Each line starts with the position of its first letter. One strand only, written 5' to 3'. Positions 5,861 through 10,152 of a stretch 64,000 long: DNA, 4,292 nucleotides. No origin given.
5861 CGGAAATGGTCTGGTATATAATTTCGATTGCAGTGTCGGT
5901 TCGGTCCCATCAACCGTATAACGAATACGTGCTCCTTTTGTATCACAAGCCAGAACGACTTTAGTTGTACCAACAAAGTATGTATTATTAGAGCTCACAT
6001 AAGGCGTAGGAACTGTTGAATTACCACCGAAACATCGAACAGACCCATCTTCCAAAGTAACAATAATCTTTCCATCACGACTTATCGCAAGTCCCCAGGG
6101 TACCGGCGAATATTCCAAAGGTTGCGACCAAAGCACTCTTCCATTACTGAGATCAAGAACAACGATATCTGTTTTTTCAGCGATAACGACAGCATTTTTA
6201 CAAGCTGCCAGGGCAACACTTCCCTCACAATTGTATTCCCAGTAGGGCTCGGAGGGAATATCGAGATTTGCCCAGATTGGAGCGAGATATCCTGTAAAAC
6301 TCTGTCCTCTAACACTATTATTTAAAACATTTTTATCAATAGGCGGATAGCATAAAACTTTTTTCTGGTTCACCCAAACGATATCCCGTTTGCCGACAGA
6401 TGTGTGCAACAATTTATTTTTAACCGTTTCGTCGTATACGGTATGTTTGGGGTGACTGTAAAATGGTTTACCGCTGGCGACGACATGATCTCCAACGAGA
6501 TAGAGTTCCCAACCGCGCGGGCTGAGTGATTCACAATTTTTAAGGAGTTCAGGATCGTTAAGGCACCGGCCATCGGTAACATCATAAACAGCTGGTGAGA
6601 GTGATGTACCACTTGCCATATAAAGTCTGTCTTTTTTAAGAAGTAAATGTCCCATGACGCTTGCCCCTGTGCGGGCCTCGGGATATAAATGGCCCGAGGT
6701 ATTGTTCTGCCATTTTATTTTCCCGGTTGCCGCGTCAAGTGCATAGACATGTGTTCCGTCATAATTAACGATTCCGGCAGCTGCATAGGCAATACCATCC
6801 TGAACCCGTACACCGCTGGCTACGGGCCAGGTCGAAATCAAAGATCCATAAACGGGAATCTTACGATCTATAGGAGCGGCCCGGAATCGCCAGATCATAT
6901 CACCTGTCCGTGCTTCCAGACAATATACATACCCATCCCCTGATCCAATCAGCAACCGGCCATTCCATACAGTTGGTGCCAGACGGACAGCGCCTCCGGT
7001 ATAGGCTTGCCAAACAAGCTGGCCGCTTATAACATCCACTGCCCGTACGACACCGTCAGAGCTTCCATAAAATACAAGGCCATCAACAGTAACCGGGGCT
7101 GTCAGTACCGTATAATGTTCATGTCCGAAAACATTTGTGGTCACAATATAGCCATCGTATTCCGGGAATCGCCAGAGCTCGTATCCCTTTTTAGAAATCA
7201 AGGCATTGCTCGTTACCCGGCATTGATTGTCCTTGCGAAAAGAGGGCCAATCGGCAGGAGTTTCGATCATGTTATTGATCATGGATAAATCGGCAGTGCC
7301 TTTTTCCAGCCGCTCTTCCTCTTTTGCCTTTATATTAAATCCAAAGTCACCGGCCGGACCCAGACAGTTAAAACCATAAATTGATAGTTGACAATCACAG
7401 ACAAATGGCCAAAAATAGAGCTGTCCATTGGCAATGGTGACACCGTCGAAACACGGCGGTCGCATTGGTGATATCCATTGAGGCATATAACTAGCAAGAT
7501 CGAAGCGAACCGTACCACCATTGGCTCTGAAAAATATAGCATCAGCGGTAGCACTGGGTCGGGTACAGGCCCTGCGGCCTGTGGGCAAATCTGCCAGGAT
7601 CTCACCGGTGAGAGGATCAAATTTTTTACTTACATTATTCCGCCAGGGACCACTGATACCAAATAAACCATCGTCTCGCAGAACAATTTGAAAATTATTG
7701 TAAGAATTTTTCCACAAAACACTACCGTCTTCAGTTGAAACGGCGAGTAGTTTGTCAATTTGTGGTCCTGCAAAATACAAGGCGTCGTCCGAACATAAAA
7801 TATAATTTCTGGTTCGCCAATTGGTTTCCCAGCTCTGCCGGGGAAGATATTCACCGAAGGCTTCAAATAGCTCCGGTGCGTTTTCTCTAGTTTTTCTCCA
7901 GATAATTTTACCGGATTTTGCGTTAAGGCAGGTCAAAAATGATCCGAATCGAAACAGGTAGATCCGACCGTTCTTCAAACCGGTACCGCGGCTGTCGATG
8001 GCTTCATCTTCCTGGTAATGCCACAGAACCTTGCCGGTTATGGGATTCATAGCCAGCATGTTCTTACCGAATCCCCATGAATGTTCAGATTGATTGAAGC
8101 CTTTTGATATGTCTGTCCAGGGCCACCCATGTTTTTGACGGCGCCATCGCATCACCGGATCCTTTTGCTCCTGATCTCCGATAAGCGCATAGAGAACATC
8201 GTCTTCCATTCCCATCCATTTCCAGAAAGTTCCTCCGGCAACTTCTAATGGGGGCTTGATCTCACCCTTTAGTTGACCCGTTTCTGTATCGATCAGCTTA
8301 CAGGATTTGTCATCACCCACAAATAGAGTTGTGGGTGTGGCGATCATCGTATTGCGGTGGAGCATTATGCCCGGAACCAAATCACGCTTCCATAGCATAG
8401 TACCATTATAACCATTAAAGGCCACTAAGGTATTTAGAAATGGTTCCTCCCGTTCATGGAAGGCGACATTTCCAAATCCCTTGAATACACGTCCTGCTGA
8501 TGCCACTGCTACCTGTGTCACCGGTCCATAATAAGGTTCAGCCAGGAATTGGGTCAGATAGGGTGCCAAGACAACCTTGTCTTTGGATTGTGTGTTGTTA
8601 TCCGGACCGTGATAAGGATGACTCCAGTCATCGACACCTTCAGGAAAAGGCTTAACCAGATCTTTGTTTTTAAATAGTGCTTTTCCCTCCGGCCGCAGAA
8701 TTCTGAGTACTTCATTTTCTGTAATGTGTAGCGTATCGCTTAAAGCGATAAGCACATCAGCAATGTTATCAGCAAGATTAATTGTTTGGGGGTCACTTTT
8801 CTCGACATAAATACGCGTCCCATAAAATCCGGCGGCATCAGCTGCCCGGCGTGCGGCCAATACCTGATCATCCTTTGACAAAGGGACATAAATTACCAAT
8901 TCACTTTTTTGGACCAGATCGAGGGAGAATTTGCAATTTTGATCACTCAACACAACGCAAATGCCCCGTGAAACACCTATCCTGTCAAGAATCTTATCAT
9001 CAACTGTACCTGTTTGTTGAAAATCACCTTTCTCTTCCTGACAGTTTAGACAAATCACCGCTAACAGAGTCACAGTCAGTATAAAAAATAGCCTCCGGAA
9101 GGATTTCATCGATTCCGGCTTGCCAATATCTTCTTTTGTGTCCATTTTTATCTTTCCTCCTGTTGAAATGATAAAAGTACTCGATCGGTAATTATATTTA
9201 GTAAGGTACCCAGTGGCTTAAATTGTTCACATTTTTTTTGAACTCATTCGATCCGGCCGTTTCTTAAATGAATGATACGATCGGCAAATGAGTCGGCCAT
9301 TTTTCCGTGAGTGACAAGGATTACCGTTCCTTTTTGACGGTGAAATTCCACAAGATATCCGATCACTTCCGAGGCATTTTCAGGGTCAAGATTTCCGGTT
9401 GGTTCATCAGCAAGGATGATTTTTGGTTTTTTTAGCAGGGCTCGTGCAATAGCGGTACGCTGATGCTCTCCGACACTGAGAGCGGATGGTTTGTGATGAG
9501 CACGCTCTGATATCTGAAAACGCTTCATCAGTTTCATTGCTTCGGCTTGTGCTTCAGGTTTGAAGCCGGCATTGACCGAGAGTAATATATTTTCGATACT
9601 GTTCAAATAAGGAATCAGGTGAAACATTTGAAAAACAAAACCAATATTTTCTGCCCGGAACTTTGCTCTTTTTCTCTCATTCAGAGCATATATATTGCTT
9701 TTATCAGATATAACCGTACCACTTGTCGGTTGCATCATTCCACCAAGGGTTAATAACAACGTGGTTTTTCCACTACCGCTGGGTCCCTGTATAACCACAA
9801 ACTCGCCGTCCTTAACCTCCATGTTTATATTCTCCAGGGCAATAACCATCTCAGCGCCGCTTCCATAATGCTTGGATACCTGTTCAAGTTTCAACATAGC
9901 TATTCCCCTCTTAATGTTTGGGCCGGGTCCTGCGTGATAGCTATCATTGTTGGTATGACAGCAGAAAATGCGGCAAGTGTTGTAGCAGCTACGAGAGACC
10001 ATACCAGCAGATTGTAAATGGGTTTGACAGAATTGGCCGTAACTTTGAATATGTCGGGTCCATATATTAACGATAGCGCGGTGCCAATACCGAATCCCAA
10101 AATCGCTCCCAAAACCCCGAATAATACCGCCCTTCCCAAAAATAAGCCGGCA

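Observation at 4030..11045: Operon coupling a 1265-aa PQQ-propeller/PA14 lipoprotein and a bitopic unknown protein to a LolCDE/MacB-type ABC pair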

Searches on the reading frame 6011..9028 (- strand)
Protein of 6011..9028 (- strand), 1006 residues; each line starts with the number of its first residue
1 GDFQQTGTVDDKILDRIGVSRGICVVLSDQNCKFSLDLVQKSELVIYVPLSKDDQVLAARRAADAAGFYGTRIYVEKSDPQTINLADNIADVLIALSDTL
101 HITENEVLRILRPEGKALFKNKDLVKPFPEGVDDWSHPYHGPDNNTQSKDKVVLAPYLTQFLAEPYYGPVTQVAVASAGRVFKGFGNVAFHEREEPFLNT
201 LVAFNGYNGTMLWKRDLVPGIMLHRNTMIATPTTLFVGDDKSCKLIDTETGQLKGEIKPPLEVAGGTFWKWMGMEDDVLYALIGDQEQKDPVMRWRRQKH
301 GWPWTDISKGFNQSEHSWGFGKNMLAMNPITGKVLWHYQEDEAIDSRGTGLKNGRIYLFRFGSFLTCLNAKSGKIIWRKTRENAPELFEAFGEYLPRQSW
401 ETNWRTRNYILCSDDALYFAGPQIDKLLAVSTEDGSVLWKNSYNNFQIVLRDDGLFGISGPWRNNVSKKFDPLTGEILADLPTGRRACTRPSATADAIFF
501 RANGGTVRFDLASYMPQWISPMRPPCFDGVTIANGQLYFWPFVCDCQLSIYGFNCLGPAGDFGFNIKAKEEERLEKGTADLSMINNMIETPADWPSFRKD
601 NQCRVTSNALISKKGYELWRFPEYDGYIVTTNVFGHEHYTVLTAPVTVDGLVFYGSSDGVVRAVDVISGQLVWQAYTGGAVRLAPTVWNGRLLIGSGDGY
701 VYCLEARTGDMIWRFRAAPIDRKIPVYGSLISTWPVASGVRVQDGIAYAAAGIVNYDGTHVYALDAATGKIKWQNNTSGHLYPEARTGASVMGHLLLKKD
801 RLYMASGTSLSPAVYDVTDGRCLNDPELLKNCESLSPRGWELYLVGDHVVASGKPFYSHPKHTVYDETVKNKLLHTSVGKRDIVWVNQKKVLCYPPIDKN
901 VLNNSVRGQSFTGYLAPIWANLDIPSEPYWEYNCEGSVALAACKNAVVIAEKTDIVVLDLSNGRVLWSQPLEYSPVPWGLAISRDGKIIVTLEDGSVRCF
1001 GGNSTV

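Call 41: predict_structure(alignment_id=A2)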
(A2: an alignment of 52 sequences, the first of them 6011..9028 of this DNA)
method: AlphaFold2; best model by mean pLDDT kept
length: 1006 residues; sequences in the alignment: 52
mean_pLDDT: 74.5   pTM: 0.65
mean pLDDT of the five models: 74.5, 73.9, 72.5, 71.4, 65.3
residues with pLDDT >= 90: 282; 70-90: 389; 50-70: 180; < 50: 155
segments of 3 or more residues with pLDDT < 50: 1-8, 129-170, 206-209, 296-308, 524-564, 627-638, 721-733, 755-757, 781-788, 909-915
pLDDT, mean of each block of 10 residues (from residue 1): 38 72 81 86 80 86 75 76 68 83 85 79 71 32 29 29 33 60 67 65 60 75 72 85 87 91 89 89 76 50 46 59 93 94 86 91 92 95 92 69 61 89 81 93 82 85 79 92 74 68 69 72 43 37 39 29 55 82 77 65 82 93 60 40 89 89 93 88 88 87 93 81 38 65 90 61 92 73 47 81 74 84 74 69 87 69 65 89 93 93 71 55 86 93 94 95 96 90 92 91 79
secondary structure, 60 per line:
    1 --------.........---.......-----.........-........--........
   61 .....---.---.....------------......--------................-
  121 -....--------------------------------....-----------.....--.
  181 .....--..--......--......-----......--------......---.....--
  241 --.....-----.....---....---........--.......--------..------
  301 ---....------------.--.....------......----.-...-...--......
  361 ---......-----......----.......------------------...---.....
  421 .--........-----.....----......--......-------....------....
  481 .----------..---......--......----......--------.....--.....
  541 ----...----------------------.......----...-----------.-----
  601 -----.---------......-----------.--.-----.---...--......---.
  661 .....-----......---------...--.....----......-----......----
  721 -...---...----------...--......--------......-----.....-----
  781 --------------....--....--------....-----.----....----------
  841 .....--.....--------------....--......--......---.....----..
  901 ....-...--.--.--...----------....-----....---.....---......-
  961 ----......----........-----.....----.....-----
elements in order (helices of 4 or more, strands of 3 or more residues): H9-17 E21-27 H33-41 E43-50 H53-65 E73-77 E90-95 H104-110 E111-119 E122-125 H158-161 E173-177 E180-185 H192-197 E200-205 E211-216 E228-230 E234-238 E243-247 E253-257 H261-264 E268-275 E278-284 H304-307 E323-327 E334-339 E350-352 E355-360 E364-369 E375-380 H385-391 E410-412 E416-421 E424-431 E437-441 E446-451 E454-459 E467-470 E477-481 E497-502 E505-510 E515-520 E529-533 E536-540 H570-573 E574-576 E616-621 E646-648 E651-656 E660-665 E671-676 E686-688 E691-695 E700-705 E711-716 E722-724 E728-730 E741-743 E746-751 E760-765 E771-775 E795-798 E801-804 E813-816 H827-830 E841-845 E848-852 H867-870 E873-878 E881-886 E890-894 H899-904 E906-908 E917-919 E930-933 E939-942 E946-950 E954-959 E965-970 E975-982 E988-992 E997-1001

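Call 43: fold_search(model_id=the predicted structure, library=pdb)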
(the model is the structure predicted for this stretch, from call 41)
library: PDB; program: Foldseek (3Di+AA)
matches with E <= 10: 1996; with E <= 0.001: 1079
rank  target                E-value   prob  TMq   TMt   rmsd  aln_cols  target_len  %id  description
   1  9n73_LQ               6.1e-18  1.00  0.20  0.25  18.2       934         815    8  SSU processome maturation and disassembly, State G (released 2025-10-29)
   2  6zqf_UL               6.1e-18  1.00  0.20  0.25  18.3       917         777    9  Cryo-EM structure of the 90S pre-ribosome from Saccharomyces cerevisiae, state Dis-B (Poly-Ala) (released 2020-09-23)
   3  8g2z_0U               2.2e-17  1.00  0.22  0.33  21.2       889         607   10  48-nm doublet microtubule from Tetrahymena thermophila strain CU428 (released 2023-06-14)
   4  9e2g_2B               2.5e-17  1.00  0.21  0.31  21.4       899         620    8  Cryo-EM structure of 48 nm repeat of microtubule doublet from T. brucei flagellum (released 2025-03-12)
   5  7som_b                3.1e-17  1.00  0.20  0.30  21.6       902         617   11  Ciliary C2 central pair apparatus isolated from Chlamydomonas reinhardtii (released 2022-04-13)
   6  9g33_UU               4.0e-17  1.00  0.17  0.19  21.2       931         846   10  Stalled 90S - Utp23-Krr1-deltaC3 (released 2025-06-18)
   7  4xga_A                4.4e-17  1.00  0.15  0.40  27.1       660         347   12  Crystal structure of BamB and BamA P3-5 complex from E.coli (released 2016-01-20)
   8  5wlc_LQ               4.4e-17  1.00  0.20  0.24  18.1       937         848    9  The complete structure of the small subunit processome (released 2017-09-27)
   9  9e78_0L               5.8e-17  1.00  0.21  0.32  21.4       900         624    8  48-nm repeat of the Leishmania tarentolae doublet microtubule (released 2025-03-12)
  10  9n6z_LQ               8.0e-17  1.00  0.21  0.26  18.4       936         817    8  SSU processome maturation and disassembly, State D (released 2025-11-05)
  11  9n6v_LT               8.4e-17  1.00  0.17  0.19  21.4       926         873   10  SSU processome maturation and disassembly, State A (released 2025-11-05)
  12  9a3d_MODEL_1_A        9.4e-17  1.00  0.15  0.35  27.0       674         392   11  Model of E. coli BamB by in-cell photo-crosslinking MS and deep learning (released 2023-02-24)
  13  6zqd_UL               1.1e-16  1.00  0.20  0.25  18.4       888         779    9  Cryo-EM structure of the 90S pre-ribosome from Saccharomyces cerevisiae, state Post-A1 (released 2020-09-23)
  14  9n6z_LT               1.1e-16  1.00  0.17  0.19  21.5       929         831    9  SSU processome maturation and disassembly, State D (released 2025-11-05)
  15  3q7o                  1.2e-16  1.00  0.13  0.27  26.9       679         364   11  The crystal structure of BamB from the BAM complex in spacegroup P213 (released 2011-02-09)
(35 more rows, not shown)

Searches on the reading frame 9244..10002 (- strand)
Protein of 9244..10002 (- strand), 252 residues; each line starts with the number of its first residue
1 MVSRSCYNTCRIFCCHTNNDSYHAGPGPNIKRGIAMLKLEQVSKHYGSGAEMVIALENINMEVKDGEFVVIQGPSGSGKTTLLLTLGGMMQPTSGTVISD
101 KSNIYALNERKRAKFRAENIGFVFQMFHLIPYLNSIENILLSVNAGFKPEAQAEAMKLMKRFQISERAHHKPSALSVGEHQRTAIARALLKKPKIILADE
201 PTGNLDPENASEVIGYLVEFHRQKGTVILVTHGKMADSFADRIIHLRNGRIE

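Call 4: search_protein_families(library=pfam, proteins=[window:9244-10002:-], max_evalue=0.01)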
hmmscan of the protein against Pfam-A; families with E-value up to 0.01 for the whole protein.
window:9244-10002:- (252 aa): 10 families
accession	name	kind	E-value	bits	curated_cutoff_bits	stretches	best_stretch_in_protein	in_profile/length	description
PF00005.33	ABC_tran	-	3.5e-32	112.3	25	1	56-202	1-136/137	ABC transporter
PF13304.12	AAA_21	-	1.9e-06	28.6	27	0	187-232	253-298/304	AAA domain, putative AbiEii toxin, Type IV TA system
PF10443.15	RNA12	-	0.00031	20.1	27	1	64-139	15-85/429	RNA12 protein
PF02463.25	SMC_N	-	0.00055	19.9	40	0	66-246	24-211/220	RecF/RecN/SMC N terminal domain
PF13191.12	AAA_16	-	0.00086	20.3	32.6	1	62-101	18-59/167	AAA ATPase domain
PF25199.1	nSTAND_NTPase5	-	0.001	19.4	34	1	62-87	37-62/145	Novel STAND NTPase 5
PF13401.12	AAA_22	-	0.0011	19.7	27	1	66-183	5-96/130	AAA domain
PF13086.12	AAA_11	-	0.0025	18.1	27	1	57-91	8-42/257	AAA domain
PF13555.12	AAA_29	-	0.0041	17.3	27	1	61-83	17-39/61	P-loop containing region of AAA domain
PF20720.3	nSTAND3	-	0.007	16.5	27.2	0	61-86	12-37/155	Novel STAND NTPase 3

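Call 8: search_protein_families(library=ncbifam, proteins=[window:9244-9897:-], max_evalue=0.001)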
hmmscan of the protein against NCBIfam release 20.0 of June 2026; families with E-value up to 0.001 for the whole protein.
window:9244-9897:- (217 aa): 190 families (the best 25 are shown)
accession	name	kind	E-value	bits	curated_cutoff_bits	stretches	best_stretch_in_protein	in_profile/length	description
TIGR02211.1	LolD_lipo_ex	equivalog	3.4e-60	203.3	307.75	1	1-216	1-219/221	lipoprotein-releasing ABC transporter ATP-binding protein LolD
NF038007.1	ABC_ATP_DarD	equivalog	5.7e-54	182.9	375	1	1-216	1-218/218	darobactin export ABC transporter ATP-binding protein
TIGR02673.1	FtsE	equivalog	1.4e-53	181.8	264.85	1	1-215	1-214/214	cell division ATP-binding protein FtsE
NF008639.0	PRK11629.1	equivalog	2.1e-52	177.9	360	1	2-216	7-224/234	lipoprotein-releasing ABC transporter ATP-binding protein LolD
TIGR02315.1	ABC_phnC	equivalog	6.1e-52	176.5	266.1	1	1-216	1-224/243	phosphonate ABC transporter ATP-binding protein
NF007826.0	PRK10535.1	equivalog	2.2e-51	174.9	966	1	1-216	4-221/648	macrolide ABC transporter ATP-binding protein/permease MacB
TIGR03608.1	L_ocin_972_ABC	subfamily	5.4e-51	173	254.85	1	5-211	2-206/206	putative bacteriocin export ABC transporter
TIGR02982.1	heterocyst_DevA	subfamily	7.6e-50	169.5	295.8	1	2-217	2-220/220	ABC exporter ATP-binding subunit, DevA family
NF007879.0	PRK10584.1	equivalog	2.3e-48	164.9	336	1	2-216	7-224/228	putative ABC transporter ATP-binding protein YbbA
NF007027.0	PRK09493.1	equivalog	1.6e-46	158.6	379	1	1-216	1-214/240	glutamine ABC transporter ATP-binding protein GlnQ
NF040933.2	ABC_arch_GlcV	equivalog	5.7e-43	147.2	450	1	3-216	4-220/357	glucose ABC transporter ATP-binding protein GlcV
NF040840.2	tungstate_WtpC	equivalog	1.7e-42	145.9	440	1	1-216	1-209/347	tungstate ABC transporter ATP-binding protein WtpC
NF008338.0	PRK11124.1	equivalog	1.4e-40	139.3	369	1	2-216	3-219/242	arginine ABC transporter ATP-binding protein ArtP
NF008428.0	PRK11264.1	equivalog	5.1e-40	137.3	406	1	20-216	18-222/250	L-cystine ABC transporter ATP-binding protein TcyN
TIGR00968.1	3a0106s01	subfamily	1.1e-38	133.1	342.75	1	3-217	2-210/237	sulfate ABC transporter ATP-binding protein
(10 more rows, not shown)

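Call 72: search_protein_families(library=padloc, proteins=[window:9244-9897:-], max_evalue=0.001)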
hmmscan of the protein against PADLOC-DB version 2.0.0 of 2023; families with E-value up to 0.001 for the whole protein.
window:9244-9897:- (217 aa): 11 families
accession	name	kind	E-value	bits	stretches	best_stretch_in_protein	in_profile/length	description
PDLC04135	mad3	-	1.1e-28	98.9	2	127-213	258-339/374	mads_3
PDLC04140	mad8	-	2.9e-10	38.2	1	20-197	16-231/314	mads_8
PDLC04213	HEC-02A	-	7.8e-08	30.2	1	151-198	225-272/337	-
PDLC02914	ATPase-Toprim_I-B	-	9.3e-08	29.7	0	23-105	17-96/443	-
PDLC02711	PbeC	-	2.2e-07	27.7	0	161-208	582-629/646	PbeC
PDLC02980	AriA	-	3.2e-07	28.6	0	33-55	1-23/304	-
PDLC04164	AriA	-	4.3e-07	27.8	1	134-211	166-247/253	-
PDLC03859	LmuB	-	3.7e-06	24.4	0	27-73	20-69/611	-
PDLC03878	NsnB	-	2.2e-05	22.4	0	101-197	175-276/345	-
PDLC01439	typeIV_DinG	-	0.00058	16.6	0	23-66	26-60/575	CAS-IV-A; associated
PDLC02981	AriAB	-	0.00061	16.6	0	20-51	13-43/694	-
